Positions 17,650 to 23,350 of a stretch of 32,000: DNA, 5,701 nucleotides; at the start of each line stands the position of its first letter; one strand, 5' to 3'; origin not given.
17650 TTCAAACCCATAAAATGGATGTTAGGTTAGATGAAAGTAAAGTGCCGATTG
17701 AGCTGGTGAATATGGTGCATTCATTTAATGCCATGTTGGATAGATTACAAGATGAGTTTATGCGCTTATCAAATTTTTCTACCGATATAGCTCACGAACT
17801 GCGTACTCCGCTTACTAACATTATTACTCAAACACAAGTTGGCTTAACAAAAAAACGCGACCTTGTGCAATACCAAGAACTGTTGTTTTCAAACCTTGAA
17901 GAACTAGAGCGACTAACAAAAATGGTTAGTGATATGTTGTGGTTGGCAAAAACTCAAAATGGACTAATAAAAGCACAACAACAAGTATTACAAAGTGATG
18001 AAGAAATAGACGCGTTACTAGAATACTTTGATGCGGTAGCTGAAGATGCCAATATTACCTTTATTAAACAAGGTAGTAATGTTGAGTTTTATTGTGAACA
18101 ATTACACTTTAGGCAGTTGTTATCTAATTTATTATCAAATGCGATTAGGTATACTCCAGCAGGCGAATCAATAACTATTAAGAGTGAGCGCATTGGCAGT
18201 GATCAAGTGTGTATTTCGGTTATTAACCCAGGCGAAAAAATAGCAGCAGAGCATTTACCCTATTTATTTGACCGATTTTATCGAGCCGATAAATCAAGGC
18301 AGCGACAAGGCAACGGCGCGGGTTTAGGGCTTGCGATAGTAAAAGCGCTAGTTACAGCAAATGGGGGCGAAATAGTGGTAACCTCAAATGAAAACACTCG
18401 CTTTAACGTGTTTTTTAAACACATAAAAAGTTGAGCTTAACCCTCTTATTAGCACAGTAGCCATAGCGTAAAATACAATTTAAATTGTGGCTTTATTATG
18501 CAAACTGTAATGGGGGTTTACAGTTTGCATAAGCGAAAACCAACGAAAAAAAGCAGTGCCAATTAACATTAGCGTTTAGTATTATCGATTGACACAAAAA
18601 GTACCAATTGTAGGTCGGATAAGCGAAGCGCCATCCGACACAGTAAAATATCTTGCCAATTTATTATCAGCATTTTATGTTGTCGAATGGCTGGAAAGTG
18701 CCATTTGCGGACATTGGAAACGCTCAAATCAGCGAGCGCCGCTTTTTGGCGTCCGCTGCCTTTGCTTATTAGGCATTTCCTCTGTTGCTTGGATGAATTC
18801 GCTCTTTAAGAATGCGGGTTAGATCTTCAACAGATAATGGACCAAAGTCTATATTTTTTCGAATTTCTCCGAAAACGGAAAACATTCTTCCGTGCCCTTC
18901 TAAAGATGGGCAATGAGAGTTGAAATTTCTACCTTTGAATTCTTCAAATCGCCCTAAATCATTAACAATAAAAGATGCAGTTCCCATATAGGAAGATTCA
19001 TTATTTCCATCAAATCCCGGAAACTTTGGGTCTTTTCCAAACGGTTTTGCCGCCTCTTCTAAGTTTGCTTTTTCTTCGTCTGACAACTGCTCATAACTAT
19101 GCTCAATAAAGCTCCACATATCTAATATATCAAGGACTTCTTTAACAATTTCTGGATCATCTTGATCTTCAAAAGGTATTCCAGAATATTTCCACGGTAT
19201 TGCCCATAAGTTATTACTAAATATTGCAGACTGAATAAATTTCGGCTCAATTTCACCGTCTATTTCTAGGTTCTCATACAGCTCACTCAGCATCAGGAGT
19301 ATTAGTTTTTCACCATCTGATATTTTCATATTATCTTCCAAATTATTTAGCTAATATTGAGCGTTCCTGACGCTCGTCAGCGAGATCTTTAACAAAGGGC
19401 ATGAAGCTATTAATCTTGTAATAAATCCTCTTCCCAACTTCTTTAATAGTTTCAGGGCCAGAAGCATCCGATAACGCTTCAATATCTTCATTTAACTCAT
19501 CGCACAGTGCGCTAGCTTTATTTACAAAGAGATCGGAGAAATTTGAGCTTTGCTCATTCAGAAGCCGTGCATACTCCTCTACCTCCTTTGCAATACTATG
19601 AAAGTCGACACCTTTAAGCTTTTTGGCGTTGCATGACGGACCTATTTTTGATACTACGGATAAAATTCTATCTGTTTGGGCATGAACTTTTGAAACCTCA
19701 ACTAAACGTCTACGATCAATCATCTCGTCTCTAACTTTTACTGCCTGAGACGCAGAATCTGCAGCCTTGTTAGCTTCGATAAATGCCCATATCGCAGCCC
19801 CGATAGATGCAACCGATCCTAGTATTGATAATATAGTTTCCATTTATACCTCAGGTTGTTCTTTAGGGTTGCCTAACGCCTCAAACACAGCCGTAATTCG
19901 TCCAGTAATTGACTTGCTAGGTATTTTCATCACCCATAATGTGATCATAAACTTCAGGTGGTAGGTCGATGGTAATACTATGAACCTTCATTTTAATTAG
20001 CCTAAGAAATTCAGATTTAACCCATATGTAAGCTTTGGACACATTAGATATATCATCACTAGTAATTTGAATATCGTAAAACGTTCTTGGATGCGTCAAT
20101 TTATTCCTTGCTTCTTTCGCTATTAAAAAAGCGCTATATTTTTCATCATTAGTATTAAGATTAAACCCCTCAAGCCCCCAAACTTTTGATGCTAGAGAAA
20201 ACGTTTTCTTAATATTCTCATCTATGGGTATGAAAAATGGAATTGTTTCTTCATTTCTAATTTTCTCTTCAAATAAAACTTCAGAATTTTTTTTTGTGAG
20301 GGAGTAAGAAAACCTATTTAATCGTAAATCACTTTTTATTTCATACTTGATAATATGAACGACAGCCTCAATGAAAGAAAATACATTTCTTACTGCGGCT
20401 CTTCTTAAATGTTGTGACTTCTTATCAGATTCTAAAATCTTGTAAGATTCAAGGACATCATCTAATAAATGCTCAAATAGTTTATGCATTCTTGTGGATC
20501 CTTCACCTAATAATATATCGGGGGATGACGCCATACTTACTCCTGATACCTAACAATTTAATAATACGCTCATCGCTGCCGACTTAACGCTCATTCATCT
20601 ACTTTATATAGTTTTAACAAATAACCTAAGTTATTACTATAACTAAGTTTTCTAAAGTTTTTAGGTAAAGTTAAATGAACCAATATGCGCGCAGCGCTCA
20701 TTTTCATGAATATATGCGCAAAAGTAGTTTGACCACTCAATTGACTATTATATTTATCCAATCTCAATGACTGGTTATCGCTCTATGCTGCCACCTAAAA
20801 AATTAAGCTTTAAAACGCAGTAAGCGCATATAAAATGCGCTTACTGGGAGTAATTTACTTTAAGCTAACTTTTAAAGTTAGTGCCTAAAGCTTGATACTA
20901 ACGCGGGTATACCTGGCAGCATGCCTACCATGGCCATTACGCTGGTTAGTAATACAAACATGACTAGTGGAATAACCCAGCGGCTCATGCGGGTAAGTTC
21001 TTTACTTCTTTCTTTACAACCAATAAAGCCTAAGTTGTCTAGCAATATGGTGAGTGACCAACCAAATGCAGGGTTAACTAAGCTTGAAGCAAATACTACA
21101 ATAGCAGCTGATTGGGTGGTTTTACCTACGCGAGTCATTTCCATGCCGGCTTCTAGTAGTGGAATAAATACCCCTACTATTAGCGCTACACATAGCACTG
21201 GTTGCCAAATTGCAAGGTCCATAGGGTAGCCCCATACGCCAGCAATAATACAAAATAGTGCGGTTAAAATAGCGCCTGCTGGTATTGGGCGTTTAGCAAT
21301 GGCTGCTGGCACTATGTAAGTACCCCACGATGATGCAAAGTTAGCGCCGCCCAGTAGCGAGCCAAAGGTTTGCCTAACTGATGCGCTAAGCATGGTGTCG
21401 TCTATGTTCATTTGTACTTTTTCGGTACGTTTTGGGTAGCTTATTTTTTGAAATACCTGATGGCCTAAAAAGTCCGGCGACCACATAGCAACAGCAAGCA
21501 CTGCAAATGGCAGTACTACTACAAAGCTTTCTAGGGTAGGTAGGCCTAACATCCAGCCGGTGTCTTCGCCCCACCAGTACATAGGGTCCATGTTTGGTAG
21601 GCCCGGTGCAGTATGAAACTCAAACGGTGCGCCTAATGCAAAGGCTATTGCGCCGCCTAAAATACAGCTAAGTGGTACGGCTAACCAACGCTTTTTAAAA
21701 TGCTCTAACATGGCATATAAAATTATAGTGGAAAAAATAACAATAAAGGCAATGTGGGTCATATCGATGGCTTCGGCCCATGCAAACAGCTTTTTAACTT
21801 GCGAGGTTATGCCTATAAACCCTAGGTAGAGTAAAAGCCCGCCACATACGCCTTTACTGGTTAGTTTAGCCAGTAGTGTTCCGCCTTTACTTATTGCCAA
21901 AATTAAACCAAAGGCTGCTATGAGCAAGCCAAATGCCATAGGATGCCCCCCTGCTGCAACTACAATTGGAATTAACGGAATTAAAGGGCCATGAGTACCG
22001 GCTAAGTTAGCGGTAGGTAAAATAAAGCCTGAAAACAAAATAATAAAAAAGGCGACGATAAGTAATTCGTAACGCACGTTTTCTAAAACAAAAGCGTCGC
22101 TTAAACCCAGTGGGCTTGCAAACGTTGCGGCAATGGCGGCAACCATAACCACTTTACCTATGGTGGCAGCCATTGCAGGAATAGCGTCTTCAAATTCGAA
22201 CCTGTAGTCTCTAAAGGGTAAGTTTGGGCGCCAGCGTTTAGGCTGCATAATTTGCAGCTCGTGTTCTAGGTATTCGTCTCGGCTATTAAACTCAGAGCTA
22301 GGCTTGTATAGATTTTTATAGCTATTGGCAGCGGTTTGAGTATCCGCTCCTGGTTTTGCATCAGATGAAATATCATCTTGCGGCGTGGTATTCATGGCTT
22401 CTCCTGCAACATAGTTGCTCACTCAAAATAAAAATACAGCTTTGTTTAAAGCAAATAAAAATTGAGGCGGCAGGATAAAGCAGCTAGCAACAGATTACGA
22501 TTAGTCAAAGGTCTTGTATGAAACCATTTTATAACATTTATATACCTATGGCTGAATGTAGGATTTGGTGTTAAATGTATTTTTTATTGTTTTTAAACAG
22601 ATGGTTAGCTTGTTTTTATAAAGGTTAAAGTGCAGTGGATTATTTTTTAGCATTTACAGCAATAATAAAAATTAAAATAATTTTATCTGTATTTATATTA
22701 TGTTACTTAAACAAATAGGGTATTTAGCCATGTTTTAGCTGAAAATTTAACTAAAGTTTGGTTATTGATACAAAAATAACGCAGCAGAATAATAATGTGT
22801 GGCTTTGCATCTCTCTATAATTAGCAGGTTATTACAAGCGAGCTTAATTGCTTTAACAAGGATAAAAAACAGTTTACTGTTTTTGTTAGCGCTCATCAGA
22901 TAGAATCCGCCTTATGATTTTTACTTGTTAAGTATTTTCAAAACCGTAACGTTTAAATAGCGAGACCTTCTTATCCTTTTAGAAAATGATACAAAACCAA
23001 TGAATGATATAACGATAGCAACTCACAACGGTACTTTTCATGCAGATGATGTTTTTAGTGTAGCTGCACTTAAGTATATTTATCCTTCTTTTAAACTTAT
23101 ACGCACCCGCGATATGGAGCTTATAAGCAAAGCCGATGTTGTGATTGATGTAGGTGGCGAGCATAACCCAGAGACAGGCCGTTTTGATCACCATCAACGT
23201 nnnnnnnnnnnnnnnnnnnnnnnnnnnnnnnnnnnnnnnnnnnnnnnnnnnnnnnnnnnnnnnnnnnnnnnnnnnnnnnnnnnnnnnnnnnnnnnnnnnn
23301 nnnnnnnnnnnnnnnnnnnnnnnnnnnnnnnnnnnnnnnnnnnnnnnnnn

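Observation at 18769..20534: Low-GC three-gene cassette: HEPN-motif protein, single-TM protein and YfbU-family protein (candidate undescribed defence/toxin module)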

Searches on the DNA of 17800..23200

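Call 41: search_rna_families(source=window, start=17800, end=23200, threshold=evalue, max_evalue=1)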
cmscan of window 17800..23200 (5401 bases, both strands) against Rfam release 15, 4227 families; matches with E-value up to 1: 1.
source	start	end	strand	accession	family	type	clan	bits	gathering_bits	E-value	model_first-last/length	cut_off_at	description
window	18861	19007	-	RF01272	snR86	Gene; snRNA; snoRNA; HACA-box;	CL00037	21.7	120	0.014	1-1008/1008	no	Small nucleolar RNA snR86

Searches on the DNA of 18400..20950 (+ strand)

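Call 8: search_dna_similar(query=window:18400-20950:+, collection=plasmids, mode=near, max_rows=20)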
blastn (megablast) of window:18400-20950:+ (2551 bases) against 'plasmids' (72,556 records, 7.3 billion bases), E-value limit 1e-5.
Records with a match: 9; places in all: 17; records where one place covers at least 80% of the query: 0.
Best place of each record, by identity: 95-99% 1; 90-95% 2; 80-90% 6.
By first word of the organism name: Pseudoalteromonas 9.
By predicted mobility (MOB-suite, as given by PLSDB): non-mobilizable 8; mobilizable 1.
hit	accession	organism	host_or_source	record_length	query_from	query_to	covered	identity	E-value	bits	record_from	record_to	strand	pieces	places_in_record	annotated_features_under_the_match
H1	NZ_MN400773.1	Pseudoalteromonas translucida TAC125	-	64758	2149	2384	9%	85.8%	3e-62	248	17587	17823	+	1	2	none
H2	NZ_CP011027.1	Pseudoalteromonas arctica A 37-1-2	seawater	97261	2177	2389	8%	90.7%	2e-73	285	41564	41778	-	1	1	none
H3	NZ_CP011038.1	Pseudoalteromonas nigrifaciens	mussels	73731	2177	2392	8%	89.0%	8e-68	267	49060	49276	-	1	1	none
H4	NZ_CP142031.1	Pseudoalteromonas sp. CuT4-3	whole organism,deep-sea sediment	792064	2180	2384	8%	89.9%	1e-66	263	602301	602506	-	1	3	none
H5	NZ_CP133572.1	Pseudoalteromonas sp. HL-AS2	sediment core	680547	2367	2551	7%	98.9%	3e-87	331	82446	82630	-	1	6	DUF3360 family protein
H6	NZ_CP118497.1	Pseudoalteromonas rhizosphaerae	Crassostrea gigas,Bacteria from ...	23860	2177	2384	8%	85.2%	1e-51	213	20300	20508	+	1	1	none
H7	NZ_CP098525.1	Pseudoalteromonas sp. KG3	whole organism,Cheese rind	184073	2177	2357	7%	85.3%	6e-44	187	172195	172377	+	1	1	none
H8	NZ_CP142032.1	Pseudoalteromonas sp. CuT4-3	whole organism,deep-sea sediment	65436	207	313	4%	86.9%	2e-23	119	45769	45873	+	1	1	none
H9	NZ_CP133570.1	Pseudoalteromonas sp. HL-AS1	sediment core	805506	202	304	4%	90.3%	3e-27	132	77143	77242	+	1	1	none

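Call 47: get_annotated_region(hit=H2, flank=4000)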
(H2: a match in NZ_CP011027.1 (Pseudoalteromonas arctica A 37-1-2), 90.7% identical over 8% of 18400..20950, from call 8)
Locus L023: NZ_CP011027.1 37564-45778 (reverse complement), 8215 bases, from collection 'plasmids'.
description: Pseudoalteromonas arctica A 37-1-2 plasmid unnamed, complete sequence
organism: Pseudoalteromonas arctica A 37-1-2 (NCBI taxid 1117313)
taxonomy: Bacteria; Pseudomonadota; Gammaproteobacteria; Alteromonadales; Pseudoalteromonadaceae; Pseudoalteromonas; Pseudoalteromonas arctica; Pseudoalteromonas arctica A 37-1-2
host: -; source: seawater; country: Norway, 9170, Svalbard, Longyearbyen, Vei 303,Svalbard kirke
typing (MOB-suite, as given by PLSDB): mobilizable; replicon rep_cluster_537; relaxase MOBH
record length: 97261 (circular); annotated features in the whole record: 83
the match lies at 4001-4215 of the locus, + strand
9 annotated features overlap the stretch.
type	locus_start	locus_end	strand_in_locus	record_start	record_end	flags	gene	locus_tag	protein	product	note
CDS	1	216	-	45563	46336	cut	-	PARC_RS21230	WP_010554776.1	GIY-YIG nuclease family protein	-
CDS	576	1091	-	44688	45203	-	-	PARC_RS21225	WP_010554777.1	hypothetical protein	-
CDS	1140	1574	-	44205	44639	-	-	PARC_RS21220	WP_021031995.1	hypothetical protein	-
CDS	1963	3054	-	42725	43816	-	-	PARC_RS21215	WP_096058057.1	IS91 family transposase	-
CDS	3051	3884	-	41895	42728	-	-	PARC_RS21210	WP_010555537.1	tyrosine-type recombinase/integrase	GO:0015074 - DNA integration [Evidence IEA]; GO:0006310 - DNA recombination [Evidence IEA]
CDS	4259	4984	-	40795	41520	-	-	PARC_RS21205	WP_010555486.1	NYN domain-containing protein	-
CDS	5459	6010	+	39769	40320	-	-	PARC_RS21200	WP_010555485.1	cytochrome b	GO:0022904 - respiratory electron transport chain [Evidence IEA]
CDS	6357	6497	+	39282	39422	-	-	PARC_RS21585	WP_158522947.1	hypothetical protein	-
CDS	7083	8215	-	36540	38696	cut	-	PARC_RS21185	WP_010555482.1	AAA family ATPase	-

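Call 48: get_annotated_region(hit=H1, flank=4000)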
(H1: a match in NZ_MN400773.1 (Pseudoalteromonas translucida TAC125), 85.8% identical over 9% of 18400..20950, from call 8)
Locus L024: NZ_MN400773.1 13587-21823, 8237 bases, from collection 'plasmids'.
description: Pseudoalteromonas translucida TAC125 plasmid pMEGA, complete sequence
organism: Pseudoalteromonas translucida TAC125 (NCBI taxid 326442)
taxonomy: Bacteria; Pseudomonadota; Gammaproteobacteria; Alteromonadales; Pseudoalteromonadaceae; Pseudoalteromonas; Pseudoalteromonas translucida; Pseudoalteromonas translucida TAC125
host: -; source: -; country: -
typing (MOB-suite, as given by PLSDB): non-mobilizable; replicon rep_cluster_537
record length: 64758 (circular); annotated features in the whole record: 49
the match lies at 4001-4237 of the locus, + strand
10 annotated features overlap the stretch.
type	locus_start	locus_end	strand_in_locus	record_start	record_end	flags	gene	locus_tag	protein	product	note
CDS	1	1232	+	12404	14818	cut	-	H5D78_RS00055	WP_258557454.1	TonB-dependent receptor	GO:0015891 - siderophore transport [Evidence IEA]; GO:0055085 - transmembrane transport [Evidence IEA]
CDS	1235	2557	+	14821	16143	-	-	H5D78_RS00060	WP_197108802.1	aminotransferase class V-fold PLP-dependent enzyme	-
CDS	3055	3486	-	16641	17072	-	-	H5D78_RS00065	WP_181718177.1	hypothetical protein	-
CDS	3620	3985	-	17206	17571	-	-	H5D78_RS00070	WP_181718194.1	hypothetical protein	-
CDS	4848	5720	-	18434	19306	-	-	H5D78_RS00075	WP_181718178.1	DNA replication terminus site-binding protein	-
CDS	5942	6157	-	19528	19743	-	-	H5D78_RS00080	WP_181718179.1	hypothetical protein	-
CDS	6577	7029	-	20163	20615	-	-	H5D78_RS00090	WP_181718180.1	hypothetical protein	-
CDS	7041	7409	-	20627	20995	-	-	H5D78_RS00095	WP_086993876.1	hypothetical protein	-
CDS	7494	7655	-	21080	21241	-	-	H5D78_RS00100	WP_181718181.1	hypothetical protein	-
CDS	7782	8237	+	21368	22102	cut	mobV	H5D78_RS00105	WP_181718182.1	MobV family relaxase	GO:0006310 - DNA recombination [Evidence IEA]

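Call 49: get_annotated_region(hit=H6, flank=4000)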
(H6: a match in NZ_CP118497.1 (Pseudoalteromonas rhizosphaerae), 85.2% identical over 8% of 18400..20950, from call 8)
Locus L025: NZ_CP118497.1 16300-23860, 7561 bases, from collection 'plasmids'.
description: Pseudoalteromonas rhizosphaerae strain hCg-42 plasmid p1, complete sequence
organism: Pseudoalteromonas rhizosphaerae (NCBI taxid 2518973)
taxonomy: Bacteria; Pseudomonadota; Gammaproteobacteria; Alteromonadales; Pseudoalteromonadaceae; Pseudoalteromonas; Pseudoalteromonas rhizosphaerae
host: -; source: Crassostrea gigas,Bacteria from hemolymph,hemolymph; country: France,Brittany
typing (MOB-suite, as given by PLSDB): non-mobilizable
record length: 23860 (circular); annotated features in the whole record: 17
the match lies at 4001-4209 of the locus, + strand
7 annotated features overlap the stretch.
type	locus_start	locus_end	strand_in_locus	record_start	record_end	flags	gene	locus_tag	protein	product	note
CDS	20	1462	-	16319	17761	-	-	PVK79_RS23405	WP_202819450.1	IS1182 family transposase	-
CDS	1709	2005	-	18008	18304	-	-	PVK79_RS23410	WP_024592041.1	hypothetical protein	-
CDS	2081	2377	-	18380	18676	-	-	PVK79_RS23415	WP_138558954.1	hypothetical protein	-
CDS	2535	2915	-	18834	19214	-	-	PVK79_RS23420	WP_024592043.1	hypothetical protein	-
CDS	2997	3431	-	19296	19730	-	-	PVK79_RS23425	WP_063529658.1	hypothetical protein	-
CDS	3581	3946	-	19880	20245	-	-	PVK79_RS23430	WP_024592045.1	glyoxalase superfamily protein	GO:0046677 - response to antibiotic [Evidence IEA]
CDS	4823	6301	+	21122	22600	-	ltrA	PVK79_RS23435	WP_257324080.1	group II intron reverse transcriptase/maturase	GO:0000373 - Group II intron splicing [Evidence IEA]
